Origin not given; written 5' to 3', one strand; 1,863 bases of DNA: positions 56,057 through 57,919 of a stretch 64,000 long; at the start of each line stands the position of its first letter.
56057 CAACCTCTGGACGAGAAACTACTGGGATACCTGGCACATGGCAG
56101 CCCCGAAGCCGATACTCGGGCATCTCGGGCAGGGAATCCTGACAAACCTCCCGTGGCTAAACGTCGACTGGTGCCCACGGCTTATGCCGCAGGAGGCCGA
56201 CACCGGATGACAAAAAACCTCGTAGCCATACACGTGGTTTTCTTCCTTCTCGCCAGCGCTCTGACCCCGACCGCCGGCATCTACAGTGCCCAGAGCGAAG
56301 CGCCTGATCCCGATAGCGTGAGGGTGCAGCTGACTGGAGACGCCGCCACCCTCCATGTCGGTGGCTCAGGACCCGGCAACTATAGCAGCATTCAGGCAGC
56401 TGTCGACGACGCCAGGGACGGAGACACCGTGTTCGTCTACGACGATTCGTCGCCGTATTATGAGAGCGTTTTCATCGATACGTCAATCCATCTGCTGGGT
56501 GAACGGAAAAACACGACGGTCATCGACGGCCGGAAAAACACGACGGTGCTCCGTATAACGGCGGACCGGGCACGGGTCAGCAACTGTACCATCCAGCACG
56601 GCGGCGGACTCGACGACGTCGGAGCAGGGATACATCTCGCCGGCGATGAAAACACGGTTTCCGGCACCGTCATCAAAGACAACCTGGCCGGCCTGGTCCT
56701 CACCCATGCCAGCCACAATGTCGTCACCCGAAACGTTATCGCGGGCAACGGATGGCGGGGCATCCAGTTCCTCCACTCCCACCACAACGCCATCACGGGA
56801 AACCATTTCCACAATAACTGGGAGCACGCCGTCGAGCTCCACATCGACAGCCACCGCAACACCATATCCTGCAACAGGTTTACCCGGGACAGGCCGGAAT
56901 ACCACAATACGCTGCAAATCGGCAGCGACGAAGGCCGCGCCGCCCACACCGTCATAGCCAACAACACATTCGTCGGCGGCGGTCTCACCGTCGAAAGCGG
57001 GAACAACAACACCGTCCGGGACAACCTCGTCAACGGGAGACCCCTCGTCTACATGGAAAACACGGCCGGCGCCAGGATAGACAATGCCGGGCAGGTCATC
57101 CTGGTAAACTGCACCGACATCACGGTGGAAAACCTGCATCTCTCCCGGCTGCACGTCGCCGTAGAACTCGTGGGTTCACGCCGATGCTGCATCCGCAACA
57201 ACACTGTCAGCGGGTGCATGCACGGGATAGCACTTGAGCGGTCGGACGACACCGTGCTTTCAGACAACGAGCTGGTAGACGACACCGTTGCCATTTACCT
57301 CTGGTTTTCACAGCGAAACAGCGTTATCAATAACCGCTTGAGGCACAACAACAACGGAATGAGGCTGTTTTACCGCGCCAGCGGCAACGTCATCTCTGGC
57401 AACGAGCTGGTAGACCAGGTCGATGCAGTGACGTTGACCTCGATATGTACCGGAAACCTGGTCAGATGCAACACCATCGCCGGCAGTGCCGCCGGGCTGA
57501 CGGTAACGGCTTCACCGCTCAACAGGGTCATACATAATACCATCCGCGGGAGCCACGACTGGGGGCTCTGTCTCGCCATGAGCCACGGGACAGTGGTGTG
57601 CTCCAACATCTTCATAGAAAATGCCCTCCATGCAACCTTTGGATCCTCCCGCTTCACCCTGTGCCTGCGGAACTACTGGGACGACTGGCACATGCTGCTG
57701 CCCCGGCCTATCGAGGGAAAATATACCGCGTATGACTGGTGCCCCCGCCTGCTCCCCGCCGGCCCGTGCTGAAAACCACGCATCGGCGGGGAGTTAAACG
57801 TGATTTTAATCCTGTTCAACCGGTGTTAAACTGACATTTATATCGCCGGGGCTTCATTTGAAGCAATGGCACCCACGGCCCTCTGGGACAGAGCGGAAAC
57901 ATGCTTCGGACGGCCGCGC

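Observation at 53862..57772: Tandem beta-helix surface-protein paralogs sharing a distinctive C-terminal motif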

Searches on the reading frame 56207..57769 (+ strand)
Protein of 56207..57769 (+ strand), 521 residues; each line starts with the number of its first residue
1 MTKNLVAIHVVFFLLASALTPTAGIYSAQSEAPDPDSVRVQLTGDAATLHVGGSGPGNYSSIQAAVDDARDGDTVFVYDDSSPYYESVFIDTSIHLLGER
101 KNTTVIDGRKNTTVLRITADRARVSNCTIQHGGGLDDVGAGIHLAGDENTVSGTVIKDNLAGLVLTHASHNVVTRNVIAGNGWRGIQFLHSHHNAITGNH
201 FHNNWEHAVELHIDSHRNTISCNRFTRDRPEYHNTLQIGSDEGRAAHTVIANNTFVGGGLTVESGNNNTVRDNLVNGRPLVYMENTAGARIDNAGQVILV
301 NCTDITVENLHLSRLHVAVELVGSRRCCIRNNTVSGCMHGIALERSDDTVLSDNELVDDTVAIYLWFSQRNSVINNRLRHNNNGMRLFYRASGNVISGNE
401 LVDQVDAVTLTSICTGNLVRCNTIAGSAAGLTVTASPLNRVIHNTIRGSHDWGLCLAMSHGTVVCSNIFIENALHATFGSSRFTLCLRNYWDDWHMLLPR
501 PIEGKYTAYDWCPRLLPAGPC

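Call 3: search_protein_families(library=pfam, proteins=[window:56207-57769:+], max_evalue=0.01)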
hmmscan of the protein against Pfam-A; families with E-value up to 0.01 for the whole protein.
window:56207-57769:+ (521 aa): 2 families
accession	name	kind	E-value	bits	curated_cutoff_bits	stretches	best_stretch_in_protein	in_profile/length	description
PF05048.19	NosD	-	1.4e-39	136.1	23.6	3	361-493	61-188/212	Periplasmic copper-binding protein (NosD)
PF13229.12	Beta_helix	-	2.6e-34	118.6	25.9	3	119-274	7-157/158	Right handed beta helix region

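Call 4: search_protein_families(library=ncbifam, proteins=[window:56207-57769:+], max_evalue=0.01)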
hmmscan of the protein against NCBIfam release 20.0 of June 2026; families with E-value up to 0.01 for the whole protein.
window:56207-57769:+ (521 aa): 3 families
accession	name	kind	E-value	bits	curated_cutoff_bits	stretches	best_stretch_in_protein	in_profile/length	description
TIGR04247.1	NosD_copper_fam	subfamily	2e-37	128.7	300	3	62-181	1-118/377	nitrous oxide reductase family maturation protein NosD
TIGR03804.1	para_beta_helix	repeat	8.2e-25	86.2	19.45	2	321-356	4-39/44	parallel beta-helix repeat protein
TIGR03805.1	beta_helix_1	subfamily_domain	0.0058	15.7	141.5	1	297-365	110-179/314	parallel beta-helix domain-containing protein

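Call 8: find_homologous_proteins(query=window:56207-57769:+, max_evalue=0.00001)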
Query window:56207-57769:+ (521 aa): 1057 proteins with E <= 0.00001 among 8000 candidates; the best 120 are listed.
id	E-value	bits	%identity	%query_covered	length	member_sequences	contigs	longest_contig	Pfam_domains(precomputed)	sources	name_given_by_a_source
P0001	0.0e+0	1192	100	100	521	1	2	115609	PF13229.13,PF05048.20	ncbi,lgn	-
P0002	5.3e-82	294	38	90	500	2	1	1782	PF13229.13,PF05048.20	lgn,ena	-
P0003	1.9e-77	279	29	86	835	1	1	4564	PF13229.13,PF05048.20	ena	-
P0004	4.3e-73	265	27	90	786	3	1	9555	PF13229.13,PF05048.20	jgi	-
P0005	2.9e-72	262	29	77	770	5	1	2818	PF13229.13,PF05048.20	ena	-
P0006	5.5e-70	255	39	73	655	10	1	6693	PF13229.13,PF07602.18,PF05048.20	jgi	jgi:parallel beta-helix repeat protein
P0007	9.4e-70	254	33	86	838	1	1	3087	PF13229.13,PF17957.8,PF05048.20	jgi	-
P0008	1.0e-69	254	28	82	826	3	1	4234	PF13229.13,PF05048.20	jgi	-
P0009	4.2e-69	252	31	92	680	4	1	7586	PF13229.13,PF05048.20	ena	-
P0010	1.5e-68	250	34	79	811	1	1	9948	PF13229.13,PF05048.20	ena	-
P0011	2.5e-67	246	36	72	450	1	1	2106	PF13229.13,PF05048.20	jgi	-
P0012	4.1e-65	239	31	89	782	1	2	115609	PF13229.13,PF05048.20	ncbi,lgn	-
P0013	5.4e-65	238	32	98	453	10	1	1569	PF13229.13,PF05048.20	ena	-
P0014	7.5e-65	238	34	100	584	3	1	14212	PF13229.13,PF22842.4,PF05048.20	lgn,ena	-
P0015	8.9e-65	237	30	83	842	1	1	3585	PF13229.13,PF05048.20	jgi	jgi:parallel beta-helix repeat protein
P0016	3.3e-64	236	35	81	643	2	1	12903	PF13229.13,PF05048.20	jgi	jgi:parallel beta-helix repeat protein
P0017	9.7e-64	234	34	91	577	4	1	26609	PF13229.13,PF05048.20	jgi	-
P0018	1.7e-62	230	35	98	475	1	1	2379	PF13229.13,PF05048.20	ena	-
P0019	2.9e-62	229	35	66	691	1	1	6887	PF13229.13,PF05048.20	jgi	jgi:parallel beta-helix repeat protein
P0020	3.4e-61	226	33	99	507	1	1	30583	PF13229.13,PF05048.20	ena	-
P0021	4.2e-61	225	32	90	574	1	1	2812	PF13229.13,PF05048.20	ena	-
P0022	5.1e-61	225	33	65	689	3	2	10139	PF13229.13,PF05048.20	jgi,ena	-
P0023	2.1e-60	223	31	74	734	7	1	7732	PF13229.13,PF05048.20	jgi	-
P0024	2.1e-59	220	32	70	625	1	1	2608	PF13229.13,PF12708.13,PF05048.20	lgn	-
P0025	5.0e-59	218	36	79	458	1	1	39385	PF13229.13,PF05048.20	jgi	-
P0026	5.0e-59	218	32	94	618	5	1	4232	PF13229.13,PF05048.20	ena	-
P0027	1.4e-58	217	30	99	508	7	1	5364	PF13229.13,PF05048.20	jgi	-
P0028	1.5e-58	217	27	92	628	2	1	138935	PF13229.13,PF05048.20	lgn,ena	-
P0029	1.8e-58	217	31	91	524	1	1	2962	PF13229.13,PF07602.18,PF05048.20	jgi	jgi:parallel beta-helix repeat protein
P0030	2.8e-58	216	35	79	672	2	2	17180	PF13229.13,PF05048.20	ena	-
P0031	3.0e-58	216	31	99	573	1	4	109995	PF13229.13,PF07602.18,PF05048.20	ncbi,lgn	-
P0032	3.1e-58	216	28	86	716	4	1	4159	PF13229.13,PF05048.20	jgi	-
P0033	4.3e-58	215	29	91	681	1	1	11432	PF13229.13,PF05048.20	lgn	-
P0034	1.2e-57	214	30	97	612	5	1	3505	PF13229.13,PF05048.20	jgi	-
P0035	2.8e-57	213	33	83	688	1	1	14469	PF13229.13,PF05048.20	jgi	jgi:parallel beta-helix repeat protein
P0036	6.6e-57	211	32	68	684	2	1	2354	PF13229.13,PF05048.20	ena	-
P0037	8.6e-57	211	31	92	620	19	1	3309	PF13229.13,PF05048.20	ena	-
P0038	1.4e-56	210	31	78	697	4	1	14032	PF13229.13,PF05048.20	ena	-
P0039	1.5e-56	210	33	90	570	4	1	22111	PF13229.13,PF07602.18,PF05048.20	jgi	-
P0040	2.5e-56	210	34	91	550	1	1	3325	PF13229.13,PF05048.20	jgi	-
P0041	2.7e-56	209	38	74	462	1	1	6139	PF13229.13,PF07602.18,PF05048.20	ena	-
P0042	5.2e-56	209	32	91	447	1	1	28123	PF13229.13,PF05048.20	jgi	jgi:parallel beta-helix repeat protein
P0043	7.8e-56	208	32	92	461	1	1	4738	PF13229.13,PF05048.20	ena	-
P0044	1.1e-55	208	33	99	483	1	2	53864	PF13229.13,PF05048.20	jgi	jgi:parallel beta-helix repeat protein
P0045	1.5e-55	207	35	85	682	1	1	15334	PF13229.13,PF17957.8,PF05048.20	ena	-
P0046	1.6e-55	207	30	97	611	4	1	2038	PF13229.13,PF05048.20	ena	-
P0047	1.9e-55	207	39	35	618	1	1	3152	PF13229.13,PF05048.20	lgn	-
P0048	2.3e-55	206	29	88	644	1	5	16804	PF13229.13,PF05048.20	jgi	jgi:parallel beta-helix repeat protein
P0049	6.9e-55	205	27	73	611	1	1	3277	PF13229.13,PF05048.20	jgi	jgi:parallel beta-helix repeat protein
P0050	1.8e-54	203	32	90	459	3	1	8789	PF13229.13,PF05048.20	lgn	-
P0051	4.0e-54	202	30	83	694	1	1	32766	PF13229.13,PF05048.20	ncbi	-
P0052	6.2e-54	202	30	99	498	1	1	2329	PF13229.13,PF05048.20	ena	-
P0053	2.5e-53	200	32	100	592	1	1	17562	PF13229.13,PF05048.20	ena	-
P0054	4.2e-53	199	32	99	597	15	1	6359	PF13229.13,PF05048.20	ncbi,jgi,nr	ncbi:MAG: hypothetical protein DRN07_03265 [Thermoplasmata archaeon]|nr:MAG: hypothetical protein DR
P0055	4.6e-53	199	35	66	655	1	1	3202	PF13229.13,PF11515.15,PF05048.20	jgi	jgi:parallel beta-helix repeat protein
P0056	6.1e-53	198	31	47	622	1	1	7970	PF13229.13,PF07602.18,PF05048.20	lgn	-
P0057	6.7e-53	198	27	82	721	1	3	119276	PF13229.13,PF05048.20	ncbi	-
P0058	9.3e-53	198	28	97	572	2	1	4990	PF13229.13,PF05048.20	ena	-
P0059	2.9e-52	196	31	72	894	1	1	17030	PF13229.13,PF05048.20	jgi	jgi:parallel beta-helix repeat protein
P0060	3.4e-52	196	31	90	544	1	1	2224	PF13229.13,PF05048.20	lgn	-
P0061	4.8e-52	195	29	97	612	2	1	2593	PF13229.13,PF05048.20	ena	-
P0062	8.6e-52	195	35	49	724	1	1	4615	PF13229.13,PF00932.26,PF05048.20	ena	-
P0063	1.0e-51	194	33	93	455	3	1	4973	PF13229.13,PF05048.20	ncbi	-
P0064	1.1e-51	194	28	72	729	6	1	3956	PF13229.13,PF05048.20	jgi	-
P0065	1.9e-51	193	25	90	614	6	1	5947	PF13229.13,PF07602.18,PF05048.20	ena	-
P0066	2.2e-51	193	34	53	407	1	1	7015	PF13229.13,PF05048.20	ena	-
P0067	2.3e-51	193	29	97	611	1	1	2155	PF13229.13,PF05048.20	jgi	-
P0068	3.1e-51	193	28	91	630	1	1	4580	PF13229.13,PF05048.20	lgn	-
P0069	3.5e-51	193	29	98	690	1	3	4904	PF13229.13,PF05048.20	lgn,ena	-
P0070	5.3e-51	192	34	65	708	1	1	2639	PF13229.13,PF05048.20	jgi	jgi:parallel beta-helix repeat protein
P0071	9.0e-51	191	36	71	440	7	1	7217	PF13229.13,PF05048.20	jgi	-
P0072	1.8e-50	190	37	70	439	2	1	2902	PF13229.13,PF05048.20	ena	-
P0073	2.1e-50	190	31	86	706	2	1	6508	PF13229.13,PF05048.20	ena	-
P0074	2.5e-50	190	30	90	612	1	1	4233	PF13229.13,PF05048.20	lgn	-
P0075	7.9e-50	188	31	96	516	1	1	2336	PF13229.13,PF12708.13,PF05048.20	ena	-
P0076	1.0e-49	188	30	91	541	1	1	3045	PF13229.13,PF05048.20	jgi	-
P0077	1.1e-49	188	26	76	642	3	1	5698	PF13229.13,PF05048.20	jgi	-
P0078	1.1e-49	188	34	73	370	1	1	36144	PF13229.13,PF05048.20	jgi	-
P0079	1.2e-49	187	33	71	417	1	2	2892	PF13229.13,PF05048.20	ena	-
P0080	1.3e-49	187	29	96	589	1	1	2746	PF13229.13,PF05048.20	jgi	-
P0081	2.7e-49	186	33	91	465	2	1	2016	PF13229.13,PF05048.20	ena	-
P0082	3.0e-49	186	33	93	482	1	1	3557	PF13229.13,PF07602.18,PF05048.20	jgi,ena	jgi:parallel beta-helix repeat protein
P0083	3.4e-49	186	34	68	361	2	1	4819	PF13229.13,PF05048.20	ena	-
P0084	3.7e-49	186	34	83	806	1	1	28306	PF13229.13,PF05048.20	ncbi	-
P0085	5.3e-49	185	28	85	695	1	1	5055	PF13229.13,PF05048.20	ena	-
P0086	6.4e-49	185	34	70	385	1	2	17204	PF13229.13,PF05048.20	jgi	jgi:parallel beta-helix repeat protein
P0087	7.3e-49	185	31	79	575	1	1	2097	PF13229.13,PF05048.20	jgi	-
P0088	7.5e-49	185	39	34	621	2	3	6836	PF13229.13,PF05048.20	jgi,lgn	jgi:parallel beta-helix repeat protein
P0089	7.7e-49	185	31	90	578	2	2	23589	PF13229.13,PF12708.13,PF05048.20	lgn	-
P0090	8.0e-49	185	28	84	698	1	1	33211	PF13229.13,PF05048.20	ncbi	-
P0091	8.4e-49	185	32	90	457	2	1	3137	PF13229.13,PF05048.20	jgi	-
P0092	8.8e-49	185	32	68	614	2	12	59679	PF13229.13,PF05048.20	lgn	-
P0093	1.2e-48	184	30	97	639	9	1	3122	PF13229.13,PF05048.20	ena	-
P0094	1.4e-48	184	31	91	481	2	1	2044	PF13229.13,PF05048.20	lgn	-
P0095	1.6e-48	184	30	73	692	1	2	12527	PF13229.13,PF05048.20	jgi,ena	-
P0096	1.6e-48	184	33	91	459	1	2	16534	PF13229.13,PF05048.20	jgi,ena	-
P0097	3.8e-48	183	35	74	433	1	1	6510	PF13229.13,PF07602.18,PF05048.20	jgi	-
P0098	8.4e-48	181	29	83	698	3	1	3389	PF13229.13,PF05048.20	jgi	-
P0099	1.7e-47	180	29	91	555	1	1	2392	PF13229.13,PF05048.20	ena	-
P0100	3.4e-47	179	28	94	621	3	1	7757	PF13229.13,PF05048.20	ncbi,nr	ncbi:MAG TPA: right-handed parallel beta-helix repeat-containing protein [Candidatus Thermoplasmatot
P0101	4.9e-47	179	32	89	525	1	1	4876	PF13229.13,PF05048.20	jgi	jgi:parallel beta-helix repeat protein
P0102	6.2e-47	179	25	95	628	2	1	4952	PF13229.13,PF05048.20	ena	-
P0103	7.4e-47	178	32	90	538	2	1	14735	PF13229.13,PF05048.20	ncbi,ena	-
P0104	1.3e-46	178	31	94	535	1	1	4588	PF13229.13,PF05048.20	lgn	-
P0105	1.3e-46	177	31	97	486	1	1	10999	PF13229.13,PF05048.20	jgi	jgi:parallel beta-helix repeat protein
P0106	1.5e-46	177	28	88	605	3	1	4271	PF13229.13,PF05048.20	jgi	jgi:parallel beta-helix repeat protein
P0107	1.9e-46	177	30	73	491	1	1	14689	PF13229.13,PF05048.20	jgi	jgi:nitrous oxidase accessory protein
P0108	2.9e-46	176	31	99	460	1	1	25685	PF13229.13,PF05048.20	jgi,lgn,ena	-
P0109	3.7e-46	176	29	92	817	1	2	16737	PF13229.13,PF07602.18,PF05048.20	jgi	-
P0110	3.7e-46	176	30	94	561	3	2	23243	PF13229.13,PF05048.20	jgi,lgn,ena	-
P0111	3.9e-46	176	30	89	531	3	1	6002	PF13229.13,PF05048.20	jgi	jgi:parallel beta-helix repeat protein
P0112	4.3e-46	176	33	68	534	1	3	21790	PF13229.13,PF01095.26,PF05048.20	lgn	-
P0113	8.2e-46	175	30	100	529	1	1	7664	PF13229.13,PF05048.20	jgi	jgi:parallel beta-helix repeat protein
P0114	9.5e-46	175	31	90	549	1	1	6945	PF13229.13,PF12708.13,PF05048.20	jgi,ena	-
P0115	1.5e-45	174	29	100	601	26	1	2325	PF13229.13,PF05048.20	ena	-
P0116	1.7e-45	174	33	77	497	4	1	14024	PF13229.13,PF05048.20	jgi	-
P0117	2.7e-45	173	34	70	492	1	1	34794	PF13229.13,PF05048.20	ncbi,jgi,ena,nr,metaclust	ncbi:hypothetical protein AYK24_03695 [Thermoplasmatales archaeon SG8-52-4]|nr:MAG: hypothetical pro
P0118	3.1e-45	173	29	94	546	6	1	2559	PF13229.13,PF22842.4,PF05048.20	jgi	-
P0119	5.3e-45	172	29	91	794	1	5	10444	PF13229.13,PF05048.20,PF18911.7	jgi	-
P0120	9.2e-45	171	27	87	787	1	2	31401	PF13229.13,PF05048.20,PF18911.7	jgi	-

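Call 9: search_solved_structures(query=window:56207-57769:+, max_evalue=0.01, show_alignments=2)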
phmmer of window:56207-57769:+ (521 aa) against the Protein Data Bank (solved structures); distinct sequences matched with E-value up to 0.01: 0.

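Call 21: predict_structure(alignment_id=A1)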
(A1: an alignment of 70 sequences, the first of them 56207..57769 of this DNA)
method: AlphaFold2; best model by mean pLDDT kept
length: 521 residues; sequences in the alignment: 70
mean_pLDDT: 93.1   pTM: 0.88
mean pLDDT of the five models: 93.1, 92.4, 92.4, 92.0, 92.1
residues with pLDDT >= 90: 442; 70-90: 47; 50-70: 8; < 50: 24
segments of 3 or more residues with pLDDT < 50: 20-43
pLDDT, mean of each block of 10 residues (from residue 1): 75 74 41 45 76 93 98 97 96 98 96 97 98 84 98 98 98 98 96 98 96 96 94 90 92 97 94 98 98 98 99 98 98 98 98 98 98 99 98 98 98 98 98 98 98 98 98 97 96 95 94 89 59
secondary structure, 60 per line:
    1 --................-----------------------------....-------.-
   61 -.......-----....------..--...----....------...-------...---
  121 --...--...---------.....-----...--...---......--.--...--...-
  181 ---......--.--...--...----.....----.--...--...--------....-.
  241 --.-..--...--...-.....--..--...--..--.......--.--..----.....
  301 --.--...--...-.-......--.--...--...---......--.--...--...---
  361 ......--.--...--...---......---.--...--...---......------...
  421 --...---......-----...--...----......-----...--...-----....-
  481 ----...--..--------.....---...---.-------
elements in order: H3-18 E48-51 H62-68 E74-77 E88-90 E95-98 E105-107 E115-117 E123-125 E128-130 E140-144 E150-152 E155-157 E161-166 E172-174 E177-179 E184-189 E195-197 E200-202 E207-211 E219-221 E224-226 E235-238 E249-251 E254-256 E258-262 E269-271 E278-284 E296-300 E306-308 E311-313 E317-322 E328-330 E333-335 E339-344 E350-352 E355-357 E361-366 E372-374 E377-379 E383-388 E395-397 E400-402 E406-411 E418-420 E423-425 E429-434 E440-442 E445-447 E452-457 E463-465 E468-470 E476-479 E485-487 E500-504 E508-510

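Call 25: find_encoding_contigs(protein=P0001, flank=3000, max_places=3)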
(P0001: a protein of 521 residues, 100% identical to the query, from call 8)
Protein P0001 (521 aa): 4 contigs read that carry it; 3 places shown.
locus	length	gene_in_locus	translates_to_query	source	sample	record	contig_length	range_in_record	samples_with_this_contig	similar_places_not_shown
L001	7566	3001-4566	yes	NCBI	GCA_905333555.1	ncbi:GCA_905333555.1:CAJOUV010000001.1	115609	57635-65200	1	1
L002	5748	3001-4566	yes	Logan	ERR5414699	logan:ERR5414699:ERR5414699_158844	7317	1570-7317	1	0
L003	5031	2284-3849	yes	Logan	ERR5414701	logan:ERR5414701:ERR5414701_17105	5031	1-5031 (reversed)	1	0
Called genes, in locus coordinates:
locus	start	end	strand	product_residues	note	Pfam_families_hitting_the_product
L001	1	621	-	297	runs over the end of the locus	PF11345:DUF3147 (faint)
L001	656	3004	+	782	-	PF05048:NosD, PF13229:Beta_helix, PF05048:NosD, PF13229:Beta_helix, PF05048:NosD, PF13229:Beta_helix, PF05048:NosD, PF13229:Beta_helix (weak)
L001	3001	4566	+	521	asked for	PF05048:NosD, PF13229:Beta_helix, PF05048:NosD, PF13229:Beta_helix, PF05048:NosD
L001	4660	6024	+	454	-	PF04443:LuxE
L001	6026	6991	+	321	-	PF01841:Transglut_core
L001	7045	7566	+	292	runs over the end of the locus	PF00892:EamA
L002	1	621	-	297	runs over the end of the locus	PF11345:DUF3147 (faint)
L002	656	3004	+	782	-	PF05048:NosD, PF13229:Beta_helix, PF05048:NosD, PF13229:Beta_helix, PF05048:NosD, PF13229:Beta_helix, PF05048:NosD, PF13229:Beta_helix (weak)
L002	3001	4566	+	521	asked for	PF05048:NosD, PF13229:Beta_helix, PF05048:NosD, PF13229:Beta_helix, PF05048:NosD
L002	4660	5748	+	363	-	?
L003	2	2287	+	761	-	?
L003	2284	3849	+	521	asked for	PF05048:NosD, PF13229:Beta_helix, PF05048:NosD, PF13229:Beta_helix, PF05048:NosD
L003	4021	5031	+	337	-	?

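Call 26: fold_search(model_id=the predicted structure, library=pdb)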
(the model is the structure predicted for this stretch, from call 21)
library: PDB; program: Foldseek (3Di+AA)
matches with E <= 10: 522; with E <= 0.001: 141
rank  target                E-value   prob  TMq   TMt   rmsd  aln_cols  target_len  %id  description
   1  5gqc_D                5.3e-06  1.00  0.25  0.22  16.4       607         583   12  Crystal structure of lacto-N-biosidase LnbX from Bifidobacterium longum subsp. longum, ligand-free form (released 2017-04-19)
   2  8bwk_B                5.8e-06  1.00  0.22  0.17  20.9       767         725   10  Metagenomic derived PL6 alginate lyase (released 2023-12-20)
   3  6kfn                  6.4e-06  1.00  0.28  0.46  11.5       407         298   16  Crystal structure of alginate lyase from Paenibacillus sp. str. FPU-7 (released 2019-10-30)
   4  2pyg_B                8.8e-06  1.00  0.20  0.27  15.1       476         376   13  Azotobacter vinelandii Mannuronan C-5 epimerase AlgE4 A-module (released 2008-05-27)
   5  7v6i_A                9.7e-06  1.00  0.21  0.19  15.4       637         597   10  Crystal structure of lacto-N-biosidase BsaX from Bifidobacterium saguini, lacto-N-biose complex (released 2022-02-09)
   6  8bwk_C                9.7e-06  0.99  0.20  0.16  20.8       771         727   10  Metagenomic derived PL6 alginate lyase (released 2023-12-20)
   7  7w1c_B                1.3e-05  1.00  0.28  0.24  14.4       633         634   10  Crystal structure of Klebsiella pneumoniae K1 capsule-specific polysaccharide lyase in a P1 crystal form (released 2022-05-18)
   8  7o7a_B                1.5e-05  1.00  0.26  0.32  16.5       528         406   10  Structure of the PL6 family alginate lyase Pedsa0632 from Pseudopedobacter saltans (released 2021-07-28)
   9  7dmk_C                1.5e-05  1.00  0.22  0.17  19.9       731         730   10  PL6 alginate lyase BcAlyPL6 (released 2021-10-06)
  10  5lw3                  1.6e-05  0.99  0.16  0.21  15.9       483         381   14  Azotobacter vinelandii Mannuronan C-5 epimerase AlgE6 A-module (released 2017-10-25)
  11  8egr_A                1.8e-05  1.00  0.29  0.25  15.0       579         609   12  Upper tail structure of Staphylococcus phage Andhra (released 2022-12-14)
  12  7o84_A                1.9e-05  1.00  0.27  0.33  14.1       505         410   10  Structure of the PL6 family alginate lyase Pedsa0632 from Pseudopedobacter saltans in complex with substrate (released 2021-07-28)
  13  7o7a_A                2.8e-05  1.00  0.27  0.34  14.8       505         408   10  Structure of the PL6 family alginate lyase Pedsa0632 from Pseudopedobacter saltans (released 2021-07-28)
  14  7o78_B                3.0e-05  1.00  0.28  0.30  12.6       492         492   11  Structure of the PL6 family chondroitinase B from Pseudopedobacter saltans, Pedsa3807 (released 2021-07-28)
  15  6k0q_A                3.0e-05  1.00  0.24  0.23  14.3       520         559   10  Catalytic domain of GH87 alpha-1,3-glucanase D1068A in complex with nigerose (released 2019-12-25)
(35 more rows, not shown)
